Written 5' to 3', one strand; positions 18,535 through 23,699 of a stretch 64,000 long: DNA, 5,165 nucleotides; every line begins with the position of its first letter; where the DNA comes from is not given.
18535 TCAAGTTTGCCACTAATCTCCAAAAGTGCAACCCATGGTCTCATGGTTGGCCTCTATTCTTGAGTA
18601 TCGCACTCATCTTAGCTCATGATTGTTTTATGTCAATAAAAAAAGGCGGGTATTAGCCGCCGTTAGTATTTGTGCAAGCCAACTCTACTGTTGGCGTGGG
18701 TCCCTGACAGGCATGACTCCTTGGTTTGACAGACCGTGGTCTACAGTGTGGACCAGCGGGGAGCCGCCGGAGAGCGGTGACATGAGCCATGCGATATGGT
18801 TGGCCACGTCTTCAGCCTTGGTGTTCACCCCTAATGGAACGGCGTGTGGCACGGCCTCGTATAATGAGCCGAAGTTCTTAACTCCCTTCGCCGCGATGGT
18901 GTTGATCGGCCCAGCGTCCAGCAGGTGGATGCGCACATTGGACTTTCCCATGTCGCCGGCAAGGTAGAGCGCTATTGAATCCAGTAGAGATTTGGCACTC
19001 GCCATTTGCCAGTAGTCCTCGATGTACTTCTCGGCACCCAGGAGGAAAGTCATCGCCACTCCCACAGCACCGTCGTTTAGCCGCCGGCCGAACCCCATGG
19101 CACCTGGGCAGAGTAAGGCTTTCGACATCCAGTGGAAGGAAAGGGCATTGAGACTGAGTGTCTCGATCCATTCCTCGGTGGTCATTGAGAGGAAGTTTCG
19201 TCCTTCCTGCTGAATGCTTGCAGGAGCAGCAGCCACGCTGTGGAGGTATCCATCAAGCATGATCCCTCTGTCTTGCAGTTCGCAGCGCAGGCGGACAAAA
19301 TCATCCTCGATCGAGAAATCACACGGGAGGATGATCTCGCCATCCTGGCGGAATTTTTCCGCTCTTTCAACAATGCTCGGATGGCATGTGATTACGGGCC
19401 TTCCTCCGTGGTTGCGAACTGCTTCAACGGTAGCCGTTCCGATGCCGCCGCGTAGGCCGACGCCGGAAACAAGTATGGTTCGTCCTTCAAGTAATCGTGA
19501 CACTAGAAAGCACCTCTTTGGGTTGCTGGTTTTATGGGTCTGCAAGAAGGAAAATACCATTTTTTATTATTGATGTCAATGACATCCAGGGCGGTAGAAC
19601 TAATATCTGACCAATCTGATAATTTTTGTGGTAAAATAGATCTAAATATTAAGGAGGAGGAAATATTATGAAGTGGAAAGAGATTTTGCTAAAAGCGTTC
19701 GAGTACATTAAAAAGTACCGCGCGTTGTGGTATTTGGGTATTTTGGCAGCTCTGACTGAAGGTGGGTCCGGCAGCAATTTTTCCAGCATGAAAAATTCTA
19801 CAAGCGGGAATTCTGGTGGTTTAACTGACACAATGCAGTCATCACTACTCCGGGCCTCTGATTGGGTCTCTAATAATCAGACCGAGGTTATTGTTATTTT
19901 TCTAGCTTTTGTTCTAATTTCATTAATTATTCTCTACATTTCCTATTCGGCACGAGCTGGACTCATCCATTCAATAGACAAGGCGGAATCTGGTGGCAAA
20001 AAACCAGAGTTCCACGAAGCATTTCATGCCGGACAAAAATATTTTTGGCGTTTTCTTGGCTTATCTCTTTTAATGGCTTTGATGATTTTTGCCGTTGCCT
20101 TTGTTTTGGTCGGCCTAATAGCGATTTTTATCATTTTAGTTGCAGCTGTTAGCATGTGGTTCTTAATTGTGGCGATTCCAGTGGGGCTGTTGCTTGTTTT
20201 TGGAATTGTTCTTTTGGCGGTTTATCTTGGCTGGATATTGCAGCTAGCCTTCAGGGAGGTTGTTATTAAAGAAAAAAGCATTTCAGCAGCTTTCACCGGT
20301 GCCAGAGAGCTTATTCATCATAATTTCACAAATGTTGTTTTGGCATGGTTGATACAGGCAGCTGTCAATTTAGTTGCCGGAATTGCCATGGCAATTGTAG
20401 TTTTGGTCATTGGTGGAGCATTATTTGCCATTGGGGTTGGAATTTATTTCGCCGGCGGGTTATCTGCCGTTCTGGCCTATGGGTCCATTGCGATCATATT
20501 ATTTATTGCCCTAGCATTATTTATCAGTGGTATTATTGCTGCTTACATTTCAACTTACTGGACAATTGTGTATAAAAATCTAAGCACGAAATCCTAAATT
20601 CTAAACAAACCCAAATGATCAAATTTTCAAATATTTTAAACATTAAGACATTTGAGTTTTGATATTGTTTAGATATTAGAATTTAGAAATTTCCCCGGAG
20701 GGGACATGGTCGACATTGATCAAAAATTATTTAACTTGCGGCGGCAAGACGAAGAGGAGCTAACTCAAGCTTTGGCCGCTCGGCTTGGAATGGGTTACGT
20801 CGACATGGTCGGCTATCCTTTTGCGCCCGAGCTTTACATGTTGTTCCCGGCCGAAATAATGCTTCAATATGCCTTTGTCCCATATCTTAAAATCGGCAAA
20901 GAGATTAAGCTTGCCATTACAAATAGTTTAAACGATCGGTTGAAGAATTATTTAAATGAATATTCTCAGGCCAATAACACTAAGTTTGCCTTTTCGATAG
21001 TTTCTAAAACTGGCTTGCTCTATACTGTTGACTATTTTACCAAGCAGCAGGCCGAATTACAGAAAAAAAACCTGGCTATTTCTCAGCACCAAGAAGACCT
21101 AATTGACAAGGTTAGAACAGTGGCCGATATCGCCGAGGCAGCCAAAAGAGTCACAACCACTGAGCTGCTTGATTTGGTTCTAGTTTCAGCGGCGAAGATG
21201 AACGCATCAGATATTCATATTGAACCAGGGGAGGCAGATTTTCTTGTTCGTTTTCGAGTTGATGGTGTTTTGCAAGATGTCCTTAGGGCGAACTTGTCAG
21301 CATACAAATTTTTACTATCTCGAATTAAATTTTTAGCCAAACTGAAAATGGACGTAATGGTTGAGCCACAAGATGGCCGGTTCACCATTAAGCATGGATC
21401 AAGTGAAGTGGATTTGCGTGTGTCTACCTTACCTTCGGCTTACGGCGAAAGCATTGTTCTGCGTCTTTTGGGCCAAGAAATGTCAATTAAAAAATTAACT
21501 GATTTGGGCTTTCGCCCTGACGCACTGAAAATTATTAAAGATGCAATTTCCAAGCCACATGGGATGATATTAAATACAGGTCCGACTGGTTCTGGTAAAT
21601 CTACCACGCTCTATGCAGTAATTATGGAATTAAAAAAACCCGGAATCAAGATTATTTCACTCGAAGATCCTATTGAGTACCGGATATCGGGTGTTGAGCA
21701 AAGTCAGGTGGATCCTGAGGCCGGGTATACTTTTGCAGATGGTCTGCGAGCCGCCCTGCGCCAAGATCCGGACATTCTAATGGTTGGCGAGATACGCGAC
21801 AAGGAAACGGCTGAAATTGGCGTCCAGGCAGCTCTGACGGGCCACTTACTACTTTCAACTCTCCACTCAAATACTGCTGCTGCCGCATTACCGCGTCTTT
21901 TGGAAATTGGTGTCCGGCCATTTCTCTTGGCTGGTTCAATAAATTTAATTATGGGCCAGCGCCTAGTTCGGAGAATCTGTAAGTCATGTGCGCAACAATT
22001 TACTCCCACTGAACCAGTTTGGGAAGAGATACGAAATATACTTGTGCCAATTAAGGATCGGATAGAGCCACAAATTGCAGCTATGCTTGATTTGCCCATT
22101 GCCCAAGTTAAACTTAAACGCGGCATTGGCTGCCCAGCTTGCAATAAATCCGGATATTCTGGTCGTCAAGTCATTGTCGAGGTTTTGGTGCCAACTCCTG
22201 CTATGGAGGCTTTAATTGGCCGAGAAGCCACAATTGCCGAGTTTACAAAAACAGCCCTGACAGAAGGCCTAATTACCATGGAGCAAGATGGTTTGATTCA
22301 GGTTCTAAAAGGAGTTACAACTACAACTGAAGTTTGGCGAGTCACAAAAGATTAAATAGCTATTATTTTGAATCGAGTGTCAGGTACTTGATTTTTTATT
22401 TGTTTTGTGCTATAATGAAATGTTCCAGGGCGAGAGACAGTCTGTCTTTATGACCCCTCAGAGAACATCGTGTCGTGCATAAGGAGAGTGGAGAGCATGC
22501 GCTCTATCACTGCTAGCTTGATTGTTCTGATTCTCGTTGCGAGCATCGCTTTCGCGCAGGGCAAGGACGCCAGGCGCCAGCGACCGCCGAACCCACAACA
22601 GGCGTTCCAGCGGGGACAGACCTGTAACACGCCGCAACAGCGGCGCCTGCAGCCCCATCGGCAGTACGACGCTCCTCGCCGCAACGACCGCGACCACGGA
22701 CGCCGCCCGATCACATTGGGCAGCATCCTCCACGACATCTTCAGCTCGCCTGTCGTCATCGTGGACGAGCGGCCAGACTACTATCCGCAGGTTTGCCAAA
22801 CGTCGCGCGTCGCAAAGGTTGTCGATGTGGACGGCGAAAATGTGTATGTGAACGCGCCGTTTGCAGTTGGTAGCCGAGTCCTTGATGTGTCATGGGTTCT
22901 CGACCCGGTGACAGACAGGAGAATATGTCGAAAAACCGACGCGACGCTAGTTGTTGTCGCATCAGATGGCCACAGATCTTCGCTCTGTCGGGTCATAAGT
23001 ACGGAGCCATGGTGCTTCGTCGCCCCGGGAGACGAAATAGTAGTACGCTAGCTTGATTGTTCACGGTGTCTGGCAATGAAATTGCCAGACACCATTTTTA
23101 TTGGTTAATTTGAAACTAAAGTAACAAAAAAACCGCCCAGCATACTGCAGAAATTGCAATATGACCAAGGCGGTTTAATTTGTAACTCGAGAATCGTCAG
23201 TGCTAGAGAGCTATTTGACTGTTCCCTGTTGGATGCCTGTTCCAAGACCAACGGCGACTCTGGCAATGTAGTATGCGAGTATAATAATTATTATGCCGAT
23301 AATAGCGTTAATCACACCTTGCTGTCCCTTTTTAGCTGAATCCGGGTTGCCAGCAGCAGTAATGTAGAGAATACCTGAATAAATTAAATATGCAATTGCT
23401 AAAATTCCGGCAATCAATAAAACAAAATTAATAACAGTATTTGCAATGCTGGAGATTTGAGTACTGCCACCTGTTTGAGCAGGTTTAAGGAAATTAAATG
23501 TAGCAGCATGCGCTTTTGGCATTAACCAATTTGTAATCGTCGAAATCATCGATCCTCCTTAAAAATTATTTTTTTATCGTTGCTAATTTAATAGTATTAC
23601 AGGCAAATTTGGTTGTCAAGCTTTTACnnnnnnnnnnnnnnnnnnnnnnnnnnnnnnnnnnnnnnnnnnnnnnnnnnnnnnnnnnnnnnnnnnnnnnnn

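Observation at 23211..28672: Surface/pilus locus: three consecutive proteins carry the same C-terminal TM-hairpin motif, next to a C39-like peptidase and a lipoprotein, downstream of pilB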

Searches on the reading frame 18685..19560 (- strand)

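Call 5: search_protein_families(library=pfam, proteins=[window:18685-19560:-], max_evalue=0.001)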
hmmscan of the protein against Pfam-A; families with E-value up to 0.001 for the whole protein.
window:18685-19560:- (291 aa): 2 families
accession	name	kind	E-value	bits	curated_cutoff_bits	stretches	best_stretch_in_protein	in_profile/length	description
PF13561.12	adh_short_C2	-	9.4e-35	120.7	27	1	35-277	3-235/236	Enoyl-(Acyl carrier protein) reductase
PF00106.31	adh_short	-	4.5e-06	26.7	26.6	1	34-225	6-188/195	short chain dehydrogenase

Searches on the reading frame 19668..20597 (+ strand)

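Call 3: search_protein_families(library=pfam, proteins=[window:19668-20597:+], max_evalue=0.1)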
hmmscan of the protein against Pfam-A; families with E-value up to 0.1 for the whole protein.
window:19668-20597:+ (309 aa): 1 family
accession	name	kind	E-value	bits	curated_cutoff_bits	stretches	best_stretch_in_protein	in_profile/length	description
PF24400.1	DUF7544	-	3.1e-10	40.2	27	1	22-300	28-290/302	Family of unknown function (DUF7544)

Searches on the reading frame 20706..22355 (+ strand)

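Call 3: search_protein_families(library=pfam, proteins=[window:20706-22355:+], max_evalue=0.1)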
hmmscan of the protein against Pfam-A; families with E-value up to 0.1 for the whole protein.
window:20706-22355:+ (549 aa): 9 families
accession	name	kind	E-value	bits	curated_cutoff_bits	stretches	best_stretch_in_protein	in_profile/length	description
PF00437.27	T2SSE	-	1e-118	396.7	24.9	1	150-545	7-370/370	Type II/IV secretion system protein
PF25199.1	nSTAND_NTPase5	-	0.00017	21.9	34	1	282-329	38-86/145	Novel STAND NTPase 5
PF05157.20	MshEN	-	0.0024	18.3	23.1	1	27-87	1-61/90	MshEN domain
PF13555.12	AAA_29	-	0.0034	17.5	27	1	283-306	20-43/61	P-loop containing region of AAA domain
PF20720.3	nSTAND3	-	0.0045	17.1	27.2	1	283-324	15-56/155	Novel STAND NTPase 3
PF13604.12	AAA_30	-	0.021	15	27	1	276-318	9-51/191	AAA domain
PF13173.12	AAA_14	-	0.022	15.2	27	0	288-328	5-46/129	AAA domain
PF01580.24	FtsK_SpoIIIE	-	0.025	14.4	24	1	276-308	31-62/221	FtsK/SpoIIIE family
PF13401.12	AAA_22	-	0.039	14.7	27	0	285-312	5-32/130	AAA domain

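Call 39: search_protein_families(library=ncbifam, proteins=[window:20706-22355:+], max_evalue=0.01)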
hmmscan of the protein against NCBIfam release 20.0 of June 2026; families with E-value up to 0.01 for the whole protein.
window:20706-22355:+ (549 aa): 19 families
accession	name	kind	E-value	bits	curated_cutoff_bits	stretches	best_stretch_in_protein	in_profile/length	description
TIGR02533.1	type_II_gspE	equivalog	5e-138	460.8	630.25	1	81-547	35-486/486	type II secretion system ATPase GspE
TIGR02538.1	type_IV_pilB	equivalog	2.7e-131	439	675.65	1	4-549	31-564/564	type IV-A pilus assembly ATPase PilB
NF007755.0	PRK10436.1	equivalog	1.6e-110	369.9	617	1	94-547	31-459/465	type II secretion system protein GspE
NF053534.1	T4PilAsmATPsTfpB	equivalog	7.7e-110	368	850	1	105-547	154-582/584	type IV pilus assembly ATPase TfpB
NF041000.1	ATPase_ComGA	equivalog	1e-73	247.6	300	1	158-422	3-266/267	competence type IV pilus ATPase ComGA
TIGR01420.1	pilT_fam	subfamily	2.5e-54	184.8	319.1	1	158-401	5-242/343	PilT/PilU family type 4a pilus ATPase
TIGR02525.1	plasmid_TraJ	equivalog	9.6e-28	97.2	368.3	1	249-400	119-271/372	plasmid transfer ATPase TraJ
TIGR02524.1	dot_icm_DotB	equivalog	1.6e-25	90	463.3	1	276-401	125-259/358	Dot/Icm type IV secretion system ATPase DotB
NF058587.1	archaellum_moto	equivalog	1.1e-14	54.1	550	1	288-398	278-393/527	archaellum flagellar ATPase motor FlaI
TIGR02782.1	TrbB_P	equivalog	6.3e-14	52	304.55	1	276-399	128-253/303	P-type conjugative transfer ATPase TrbB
NF010407.0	PRK13833.1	subfamily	2.6e-12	46.8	499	1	274-399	134-260/323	conjugal transfer protein TrbB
TIGR03819.1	heli_sec_ATPase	hypoth_equivalog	3.5e-12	46.2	373.15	1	241-400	133-299/340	TadA family conjugal transfer-associated ATPase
NF010469.0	PRK13894.1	subfamily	1.3e-11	44.4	508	1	275-399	140-265/320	conjugal transfer ATPase TrbB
TIGR02788.1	VirB11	equivalog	1.6e-10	40.5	249.95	1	272-400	132-264/308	P-type DNA transfer ATPase VirB11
NF053672.1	bindosome_BasE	exception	3.1e-10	39.4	1000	1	288-394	273-384/512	bindosome assembly system ATPase subunit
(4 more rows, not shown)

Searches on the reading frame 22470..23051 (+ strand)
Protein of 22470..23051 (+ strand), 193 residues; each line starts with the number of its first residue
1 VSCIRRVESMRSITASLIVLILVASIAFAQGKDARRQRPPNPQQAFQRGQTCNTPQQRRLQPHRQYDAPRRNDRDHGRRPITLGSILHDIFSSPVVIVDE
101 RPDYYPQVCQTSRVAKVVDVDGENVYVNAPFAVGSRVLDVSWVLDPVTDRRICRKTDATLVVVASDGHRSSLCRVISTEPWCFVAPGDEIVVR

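Call 3: search_protein_families(library=pfam, proteins=[window:22470-23051:+], max_evalue=0.1)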
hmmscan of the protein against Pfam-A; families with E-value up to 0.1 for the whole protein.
window:22470-23051:+ (193 aa): 1 family
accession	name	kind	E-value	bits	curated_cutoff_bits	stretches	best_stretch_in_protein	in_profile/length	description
PF20087.4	DUF6479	-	0.026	15.4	25.4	1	17-70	29-81/120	Family of unknown function (DUF6479)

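Call 39: search_protein_families(library=ncbifam, proteins=[window:22470-23051:+], max_evalue=0.01)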
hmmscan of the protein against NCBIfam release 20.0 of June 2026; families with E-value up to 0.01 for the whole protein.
window:22470-23051:+ (193 aa): 0 families

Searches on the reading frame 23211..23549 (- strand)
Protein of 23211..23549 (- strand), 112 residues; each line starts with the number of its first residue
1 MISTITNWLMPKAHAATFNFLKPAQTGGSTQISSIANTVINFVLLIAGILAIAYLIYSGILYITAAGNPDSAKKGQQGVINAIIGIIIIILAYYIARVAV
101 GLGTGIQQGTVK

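Call 3: search_protein_families(library=pfam, proteins=[window:23211-23549:-], max_evalue=0.1)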
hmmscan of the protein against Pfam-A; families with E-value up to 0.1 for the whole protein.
window:23211-23549:- (112 aa): 5 families
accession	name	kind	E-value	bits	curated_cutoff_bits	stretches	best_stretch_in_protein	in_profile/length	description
PF18895.5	T4SS_pilin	-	5e-11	43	26.6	1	29-98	2-70/71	Type IV secretion system pilin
PF19607.4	DUF6112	-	0.0021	18.2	25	1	26-87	10-69/88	Family of unknown function (DUF6112)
PF01578.25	Cytochrom_C_asm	-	0.0075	16.4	29.9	1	52-98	163-206/212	Cytochrome C assembly protein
PF01810.24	LysE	-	0.015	15.2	25.6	1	42-88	57-105/193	LysE type translocator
PF11190.13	DUF2976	-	0.071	13.4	28.2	0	22-100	6-85/87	Protein of unknown function (DUF2976)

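Call 39: search_protein_families(library=ncbifam, proteins=[window:23211-23549:-], max_evalue=0.01)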
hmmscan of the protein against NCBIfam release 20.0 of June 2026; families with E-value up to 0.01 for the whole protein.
window:23211-23549:- (112 aa): 1 family
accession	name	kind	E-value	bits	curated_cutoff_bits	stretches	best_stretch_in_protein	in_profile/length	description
NF045849.1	ICE_MMCAP2_0565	equivalog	2.3e-07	30.4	40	1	29-100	6-77/80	Mbov_0395 family pilin-like conjugal transfer protein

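Call 63: predict_structure(alignment_id=A5)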
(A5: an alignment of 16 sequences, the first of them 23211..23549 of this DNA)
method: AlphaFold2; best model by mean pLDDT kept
length: 112 residues; sequences in the alignment: 16
mean_pLDDT: 74.6   pTM: 0.54
mean pLDDT of the five models: 74.6, 73.4, 71.1, 69.7, 67.7
residues with pLDDT >= 90: 42; 70-90: 27; 50-70: 21; < 50: 22
segments of 3 or more residues with pLDDT < 50: 1-3, 10-23, 25-28
pLDDT, mean of each block of 10 residues (from residue 1): 50 46 49 75 90 93 91 93 92 85 62 49
secondary structure, 60 per line:
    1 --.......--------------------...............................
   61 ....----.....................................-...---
elements in order: H3-9 H30-64 H69-105

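Call 66: fold_search(model_id=the predicted structure, library=pdb)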
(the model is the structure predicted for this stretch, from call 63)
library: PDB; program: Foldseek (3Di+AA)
matches with E <= 10: 230; with E <= 0.001: 0
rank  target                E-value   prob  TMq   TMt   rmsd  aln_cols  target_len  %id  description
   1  6cnn_A                8.0e-02  0.99  0.60  0.21  14.1       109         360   11  Cryo-EM structure of the human SK4/calmodulin channel complex in the Ca2+ bound state I (released 2018-05-02)
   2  9o48_A                2.4e-01  0.98  0.60  0.20  11.2       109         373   10  Cryo-EM structure of the human SK2-4 chimera/calmodulin channel complex in the Ca2+ bound state (released 2025-07-09)
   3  9o51_A                6.6e-01  0.95  0.57  0.20   2.9        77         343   13  Cryo-EM structure of the human SK2-4 chimera/calmodulin channel complex in the Ca2+ free state (released 2025-07-09)
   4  9y5q_A                6.6e-01  0.85  0.61  0.21  14.4       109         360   11  Cryo EM structure of KCa3.1_R355K_I/calmodulin channel in complex with rimtuzalcap (released 2025-10-15)
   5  9o53_A                7.0e-01  0.97  0.58  0.19   2.6        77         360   12  Cryo-EM structure of the human SK2-4 chimera/calmodulin channel complex bound to a small molecule inhibitor (released 2025-07-09)
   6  5wbx_B                9.7e-01  0.77  0.53  0.62   9.7        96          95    9  Structural insights into the potency of SK/IK channel positive modulators (released 2017-12-20)
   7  4gyc_B                1.4e+00  0.23  0.29  0.47   7.6        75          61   17  Structure of the SRII(D75N mutant)/HtrII Complex in I212121 space group ("U" shape) (released 2013-05-08)
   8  9njf_Y                1.4e+00  0.51  0.39  0.10   3.7        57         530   12  E. coli pre-elongation complex without an A-site tRNA with EQ2-YbiT in Non-hydrolytic 1/PtIM(a) conformation (released 2025-04-02)
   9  6csv_B                1.5e+00  0.54  0.48  0.58   4.1        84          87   13  The structure of the Cep63-Cep152 heterotetrameric complex (released 2019-03-27)
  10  3epv_C                1.6e+00  0.60  0.44  0.47   5.3        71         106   15  X-ray Structure of the Metal-sensor CnrX in both the Apo- and Copper-bound Forms (released 2008-11-25)
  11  5jjn_B                1.8e+00  0.28  0.34  0.53   4.0        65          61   22  Structure of the SRII/HtrII(G83F) Complex in P212121 space group ("V" shape) (released 2017-02-15)
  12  4wwf_B                1.9e+00  0.85  0.45  0.47   1.9        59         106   15  High-resolution structure of two Ni-bound forms of the M123C mutant of C. metallidurans CnrXs (released 2015-02-11)
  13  8dfu_0                1.9e+00  0.60  0.53  0.68   5.5        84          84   11  Cryo-EM structure of conjugation pili from Aeropyrum pernix (released 2023-03-22)
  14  5l8b_V                1.9e+00  0.47  0.47  0.62  10.0        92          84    6  Crystal structure of Rhodospirillum rubrum Rru_A0973 mutant E62A (released 2016-08-31)
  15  5jje_B                1.9e+00  0.21  0.33  0.52   7.2        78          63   17  Structure of the SRII/HtrII Complex in I212121 space group ("U" shape) (released 2017-02-15)
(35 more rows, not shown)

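Call 67: search_dna_similar(query=window:23211-23549:-, collection=plasmids, mode=protein, max_evalue=1, max_rows=25)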
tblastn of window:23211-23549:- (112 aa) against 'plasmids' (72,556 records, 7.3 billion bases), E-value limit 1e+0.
No match.
